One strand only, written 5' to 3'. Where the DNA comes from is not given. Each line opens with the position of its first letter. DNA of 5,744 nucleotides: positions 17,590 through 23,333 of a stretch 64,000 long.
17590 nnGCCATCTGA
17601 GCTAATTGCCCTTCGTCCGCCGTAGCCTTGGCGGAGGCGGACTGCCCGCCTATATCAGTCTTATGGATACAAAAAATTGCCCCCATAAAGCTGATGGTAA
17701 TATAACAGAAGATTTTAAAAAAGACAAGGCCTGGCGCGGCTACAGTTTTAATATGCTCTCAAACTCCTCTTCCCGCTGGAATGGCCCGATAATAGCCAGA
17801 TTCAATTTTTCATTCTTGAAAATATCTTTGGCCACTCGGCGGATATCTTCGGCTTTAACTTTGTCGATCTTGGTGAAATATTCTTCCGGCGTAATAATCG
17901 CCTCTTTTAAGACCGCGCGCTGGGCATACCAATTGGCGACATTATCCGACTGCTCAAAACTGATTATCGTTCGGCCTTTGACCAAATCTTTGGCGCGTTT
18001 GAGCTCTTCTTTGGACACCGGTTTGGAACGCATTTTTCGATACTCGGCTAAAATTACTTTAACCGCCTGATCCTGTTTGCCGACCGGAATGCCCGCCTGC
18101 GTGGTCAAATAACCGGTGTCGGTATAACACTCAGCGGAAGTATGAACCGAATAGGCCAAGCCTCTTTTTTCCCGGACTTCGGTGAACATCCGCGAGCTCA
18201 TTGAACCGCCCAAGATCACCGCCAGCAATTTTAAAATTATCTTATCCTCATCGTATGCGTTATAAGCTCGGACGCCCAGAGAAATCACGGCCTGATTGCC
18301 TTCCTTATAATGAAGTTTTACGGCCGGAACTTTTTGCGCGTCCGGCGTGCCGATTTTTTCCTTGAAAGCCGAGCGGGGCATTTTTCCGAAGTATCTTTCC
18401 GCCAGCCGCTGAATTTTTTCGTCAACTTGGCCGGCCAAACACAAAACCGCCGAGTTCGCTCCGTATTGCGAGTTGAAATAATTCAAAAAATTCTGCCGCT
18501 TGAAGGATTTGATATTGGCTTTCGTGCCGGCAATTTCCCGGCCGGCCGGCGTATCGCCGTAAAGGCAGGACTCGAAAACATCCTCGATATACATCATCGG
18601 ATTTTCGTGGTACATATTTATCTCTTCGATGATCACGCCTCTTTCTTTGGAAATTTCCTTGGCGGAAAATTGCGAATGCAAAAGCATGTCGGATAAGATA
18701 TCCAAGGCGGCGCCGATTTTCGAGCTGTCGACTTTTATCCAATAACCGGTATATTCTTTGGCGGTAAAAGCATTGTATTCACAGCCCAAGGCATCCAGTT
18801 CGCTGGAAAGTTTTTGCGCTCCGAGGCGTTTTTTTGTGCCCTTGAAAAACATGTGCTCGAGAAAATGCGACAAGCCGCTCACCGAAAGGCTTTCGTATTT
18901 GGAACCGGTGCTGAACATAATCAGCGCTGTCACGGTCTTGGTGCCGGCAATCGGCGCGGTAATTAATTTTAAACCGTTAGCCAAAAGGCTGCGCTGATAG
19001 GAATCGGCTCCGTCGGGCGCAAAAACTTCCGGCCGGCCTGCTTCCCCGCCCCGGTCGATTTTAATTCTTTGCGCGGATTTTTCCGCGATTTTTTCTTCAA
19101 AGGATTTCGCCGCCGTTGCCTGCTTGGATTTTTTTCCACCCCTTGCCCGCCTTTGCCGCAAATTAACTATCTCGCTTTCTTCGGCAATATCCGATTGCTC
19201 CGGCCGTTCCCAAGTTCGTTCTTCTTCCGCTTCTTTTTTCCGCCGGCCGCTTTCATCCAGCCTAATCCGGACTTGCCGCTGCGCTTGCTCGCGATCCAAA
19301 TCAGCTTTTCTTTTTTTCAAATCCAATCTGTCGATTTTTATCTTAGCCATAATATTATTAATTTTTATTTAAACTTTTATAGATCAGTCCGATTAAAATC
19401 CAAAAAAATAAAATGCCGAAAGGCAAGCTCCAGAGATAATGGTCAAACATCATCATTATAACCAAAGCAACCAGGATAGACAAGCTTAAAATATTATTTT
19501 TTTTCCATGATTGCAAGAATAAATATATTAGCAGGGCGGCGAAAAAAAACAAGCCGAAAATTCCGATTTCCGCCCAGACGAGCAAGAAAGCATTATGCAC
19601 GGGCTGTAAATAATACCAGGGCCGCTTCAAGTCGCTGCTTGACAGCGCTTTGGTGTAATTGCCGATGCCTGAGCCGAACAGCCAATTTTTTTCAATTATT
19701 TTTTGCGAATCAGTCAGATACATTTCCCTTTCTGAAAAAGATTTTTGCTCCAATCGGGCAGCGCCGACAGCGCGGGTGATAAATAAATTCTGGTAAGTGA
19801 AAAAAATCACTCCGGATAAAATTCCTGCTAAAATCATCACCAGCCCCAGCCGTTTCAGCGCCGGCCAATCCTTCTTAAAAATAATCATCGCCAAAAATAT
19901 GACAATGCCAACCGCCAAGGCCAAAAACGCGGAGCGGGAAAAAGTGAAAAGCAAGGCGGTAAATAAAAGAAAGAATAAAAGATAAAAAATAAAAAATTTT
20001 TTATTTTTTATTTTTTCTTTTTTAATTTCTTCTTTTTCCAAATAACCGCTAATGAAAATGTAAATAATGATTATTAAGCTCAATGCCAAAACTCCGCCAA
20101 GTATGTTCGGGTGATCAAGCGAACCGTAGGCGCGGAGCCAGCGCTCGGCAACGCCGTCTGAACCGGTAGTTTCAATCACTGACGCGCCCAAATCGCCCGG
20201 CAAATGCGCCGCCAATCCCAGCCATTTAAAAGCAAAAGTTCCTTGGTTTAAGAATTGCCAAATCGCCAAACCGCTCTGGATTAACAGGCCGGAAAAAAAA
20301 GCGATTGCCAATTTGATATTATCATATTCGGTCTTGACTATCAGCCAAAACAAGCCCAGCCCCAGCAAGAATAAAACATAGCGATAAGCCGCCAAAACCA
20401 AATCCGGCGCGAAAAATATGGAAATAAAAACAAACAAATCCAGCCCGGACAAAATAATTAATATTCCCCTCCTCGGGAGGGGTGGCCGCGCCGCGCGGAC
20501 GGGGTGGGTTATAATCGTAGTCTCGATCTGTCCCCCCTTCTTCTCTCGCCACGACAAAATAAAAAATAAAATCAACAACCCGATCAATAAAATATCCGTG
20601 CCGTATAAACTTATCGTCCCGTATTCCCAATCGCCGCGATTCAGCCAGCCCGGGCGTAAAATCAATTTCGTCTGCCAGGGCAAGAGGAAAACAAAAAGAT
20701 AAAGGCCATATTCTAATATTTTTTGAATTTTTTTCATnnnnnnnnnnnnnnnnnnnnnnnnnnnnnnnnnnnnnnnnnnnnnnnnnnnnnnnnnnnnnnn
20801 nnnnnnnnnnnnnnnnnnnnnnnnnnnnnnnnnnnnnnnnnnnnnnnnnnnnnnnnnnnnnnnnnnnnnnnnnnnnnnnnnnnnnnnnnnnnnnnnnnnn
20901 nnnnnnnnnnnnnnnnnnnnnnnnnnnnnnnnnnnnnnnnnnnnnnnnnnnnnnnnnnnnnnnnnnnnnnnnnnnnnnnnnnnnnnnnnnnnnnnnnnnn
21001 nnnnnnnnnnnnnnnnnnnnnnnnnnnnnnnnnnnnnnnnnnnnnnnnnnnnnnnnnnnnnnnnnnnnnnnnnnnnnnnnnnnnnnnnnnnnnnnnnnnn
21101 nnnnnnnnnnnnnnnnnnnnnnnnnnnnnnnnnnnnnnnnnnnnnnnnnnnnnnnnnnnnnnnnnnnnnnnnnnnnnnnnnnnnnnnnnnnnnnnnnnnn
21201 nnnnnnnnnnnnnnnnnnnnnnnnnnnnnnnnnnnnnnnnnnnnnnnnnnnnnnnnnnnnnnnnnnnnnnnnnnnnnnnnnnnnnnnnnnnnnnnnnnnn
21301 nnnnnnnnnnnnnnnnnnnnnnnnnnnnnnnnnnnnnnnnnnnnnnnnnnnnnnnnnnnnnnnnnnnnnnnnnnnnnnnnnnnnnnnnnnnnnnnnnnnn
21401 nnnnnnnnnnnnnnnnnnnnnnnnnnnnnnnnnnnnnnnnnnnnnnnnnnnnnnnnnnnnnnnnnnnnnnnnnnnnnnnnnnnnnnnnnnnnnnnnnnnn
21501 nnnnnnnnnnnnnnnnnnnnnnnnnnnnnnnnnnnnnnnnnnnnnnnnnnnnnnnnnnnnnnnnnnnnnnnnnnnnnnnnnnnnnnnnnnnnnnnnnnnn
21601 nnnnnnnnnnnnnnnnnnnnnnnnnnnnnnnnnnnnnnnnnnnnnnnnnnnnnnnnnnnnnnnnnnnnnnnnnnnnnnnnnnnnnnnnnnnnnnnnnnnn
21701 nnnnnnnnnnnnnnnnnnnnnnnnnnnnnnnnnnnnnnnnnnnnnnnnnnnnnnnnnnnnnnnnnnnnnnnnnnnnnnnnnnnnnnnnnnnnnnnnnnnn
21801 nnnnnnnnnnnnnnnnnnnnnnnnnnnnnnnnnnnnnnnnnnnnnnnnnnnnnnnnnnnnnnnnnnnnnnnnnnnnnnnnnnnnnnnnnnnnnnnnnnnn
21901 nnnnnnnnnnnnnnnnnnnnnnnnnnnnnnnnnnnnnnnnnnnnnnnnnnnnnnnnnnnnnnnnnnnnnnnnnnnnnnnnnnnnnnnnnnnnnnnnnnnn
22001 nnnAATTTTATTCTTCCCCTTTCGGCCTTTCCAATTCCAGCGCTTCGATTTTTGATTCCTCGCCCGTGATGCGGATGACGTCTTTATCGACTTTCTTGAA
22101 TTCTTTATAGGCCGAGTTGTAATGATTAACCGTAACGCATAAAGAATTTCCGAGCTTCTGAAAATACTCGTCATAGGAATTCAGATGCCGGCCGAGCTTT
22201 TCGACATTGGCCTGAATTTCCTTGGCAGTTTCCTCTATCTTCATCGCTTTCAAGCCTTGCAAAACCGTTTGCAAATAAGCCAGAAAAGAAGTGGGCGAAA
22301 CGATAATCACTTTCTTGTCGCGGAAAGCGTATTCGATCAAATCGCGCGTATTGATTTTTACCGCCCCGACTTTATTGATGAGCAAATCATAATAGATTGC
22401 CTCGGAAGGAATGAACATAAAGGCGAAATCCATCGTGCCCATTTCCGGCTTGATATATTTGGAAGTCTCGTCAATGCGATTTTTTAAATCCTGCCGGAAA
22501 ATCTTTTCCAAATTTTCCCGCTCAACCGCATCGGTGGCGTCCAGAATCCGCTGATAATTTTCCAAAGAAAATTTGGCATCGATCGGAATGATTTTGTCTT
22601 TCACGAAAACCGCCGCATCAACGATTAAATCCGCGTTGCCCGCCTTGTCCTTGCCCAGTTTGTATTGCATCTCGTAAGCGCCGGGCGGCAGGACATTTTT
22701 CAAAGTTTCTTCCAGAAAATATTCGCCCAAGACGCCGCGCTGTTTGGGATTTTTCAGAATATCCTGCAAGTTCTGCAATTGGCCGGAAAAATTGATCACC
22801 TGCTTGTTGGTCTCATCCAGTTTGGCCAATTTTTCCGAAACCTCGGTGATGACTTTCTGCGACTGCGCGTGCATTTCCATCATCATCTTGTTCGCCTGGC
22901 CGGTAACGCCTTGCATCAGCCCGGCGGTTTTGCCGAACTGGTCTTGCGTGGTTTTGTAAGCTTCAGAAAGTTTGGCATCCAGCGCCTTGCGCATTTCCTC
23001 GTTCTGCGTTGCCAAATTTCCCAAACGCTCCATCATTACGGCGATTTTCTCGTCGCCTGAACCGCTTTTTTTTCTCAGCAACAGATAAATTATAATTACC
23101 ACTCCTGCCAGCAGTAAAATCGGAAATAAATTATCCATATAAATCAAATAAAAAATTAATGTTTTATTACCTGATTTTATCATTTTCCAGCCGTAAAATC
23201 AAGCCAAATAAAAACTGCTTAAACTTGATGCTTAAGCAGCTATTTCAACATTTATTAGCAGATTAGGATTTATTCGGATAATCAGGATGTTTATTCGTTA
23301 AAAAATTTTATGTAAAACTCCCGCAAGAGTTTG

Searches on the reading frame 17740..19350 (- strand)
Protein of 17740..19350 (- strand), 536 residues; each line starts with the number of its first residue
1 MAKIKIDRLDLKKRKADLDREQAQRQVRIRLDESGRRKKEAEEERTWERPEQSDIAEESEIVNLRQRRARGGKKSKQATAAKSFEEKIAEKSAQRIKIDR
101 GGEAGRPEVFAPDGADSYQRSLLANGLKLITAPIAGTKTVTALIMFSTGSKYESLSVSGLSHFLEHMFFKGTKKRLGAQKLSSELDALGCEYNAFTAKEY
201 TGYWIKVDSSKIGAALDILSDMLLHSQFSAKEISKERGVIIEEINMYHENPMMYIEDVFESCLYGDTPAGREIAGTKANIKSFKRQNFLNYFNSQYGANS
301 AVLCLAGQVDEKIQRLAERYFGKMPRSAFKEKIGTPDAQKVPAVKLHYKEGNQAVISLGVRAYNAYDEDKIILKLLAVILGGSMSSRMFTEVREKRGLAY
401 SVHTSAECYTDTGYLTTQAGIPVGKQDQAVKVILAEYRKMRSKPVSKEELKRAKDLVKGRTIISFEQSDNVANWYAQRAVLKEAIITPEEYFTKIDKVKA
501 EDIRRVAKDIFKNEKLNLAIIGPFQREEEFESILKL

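Call 37: search_protein_families(library=pfam, proteins=[window:17740-19350:-], max_evalue=0.001)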
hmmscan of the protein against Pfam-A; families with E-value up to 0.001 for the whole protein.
window:17740-19350:- (536 aa): 2 families
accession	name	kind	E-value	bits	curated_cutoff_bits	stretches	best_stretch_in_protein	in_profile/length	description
PF05193.26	Peptidase_M16_C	-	2.6e-36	125.6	23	1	283-455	2-179/181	Peptidase M16 inactive domain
PF00675.25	Peptidase_M16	-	2.7e-34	118.7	22.3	1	136-276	9-148/149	Insulinase (Peptidase family M16)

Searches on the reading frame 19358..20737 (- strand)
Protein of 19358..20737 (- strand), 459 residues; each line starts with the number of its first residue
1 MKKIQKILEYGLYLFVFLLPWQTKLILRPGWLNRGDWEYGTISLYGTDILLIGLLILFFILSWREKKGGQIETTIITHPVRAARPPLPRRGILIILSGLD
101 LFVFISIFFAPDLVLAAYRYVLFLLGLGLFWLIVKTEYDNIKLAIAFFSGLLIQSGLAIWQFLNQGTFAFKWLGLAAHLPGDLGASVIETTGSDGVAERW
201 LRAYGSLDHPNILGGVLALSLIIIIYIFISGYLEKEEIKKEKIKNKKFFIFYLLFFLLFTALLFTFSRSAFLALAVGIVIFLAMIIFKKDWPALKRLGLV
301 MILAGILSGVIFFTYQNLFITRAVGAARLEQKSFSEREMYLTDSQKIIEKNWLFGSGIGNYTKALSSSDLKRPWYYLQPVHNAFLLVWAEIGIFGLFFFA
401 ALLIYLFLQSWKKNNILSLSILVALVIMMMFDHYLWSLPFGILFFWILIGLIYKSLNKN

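Call 37: search_protein_families(library=pfam, proteins=[window:19358-20737:-], max_evalue=0.001)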
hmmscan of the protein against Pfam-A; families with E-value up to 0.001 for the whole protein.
window:19358-20737:- (459 aa): 1 family
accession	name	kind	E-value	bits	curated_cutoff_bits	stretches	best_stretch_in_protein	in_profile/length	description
PF04932.20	Wzy_C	-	1.3e-19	70.8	31.7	1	253-400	1-149/149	O-Antigen ligase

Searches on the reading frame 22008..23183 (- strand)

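Call 37: search_protein_families(library=pfam, proteins=[window:22008-23183:-], max_evalue=0.001)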
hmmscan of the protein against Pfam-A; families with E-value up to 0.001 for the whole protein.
window:22008-23183:- (391 aa): 2 families
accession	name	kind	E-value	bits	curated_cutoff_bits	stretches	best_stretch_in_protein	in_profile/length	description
PF02646.22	RmuC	-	7.1e-52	176.8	26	1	99-382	19-284/291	RmuC family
PF23854.1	DUF7217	-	0.00089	19.5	29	1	57-152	132-225/238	Domain of unknown function (DUF7217)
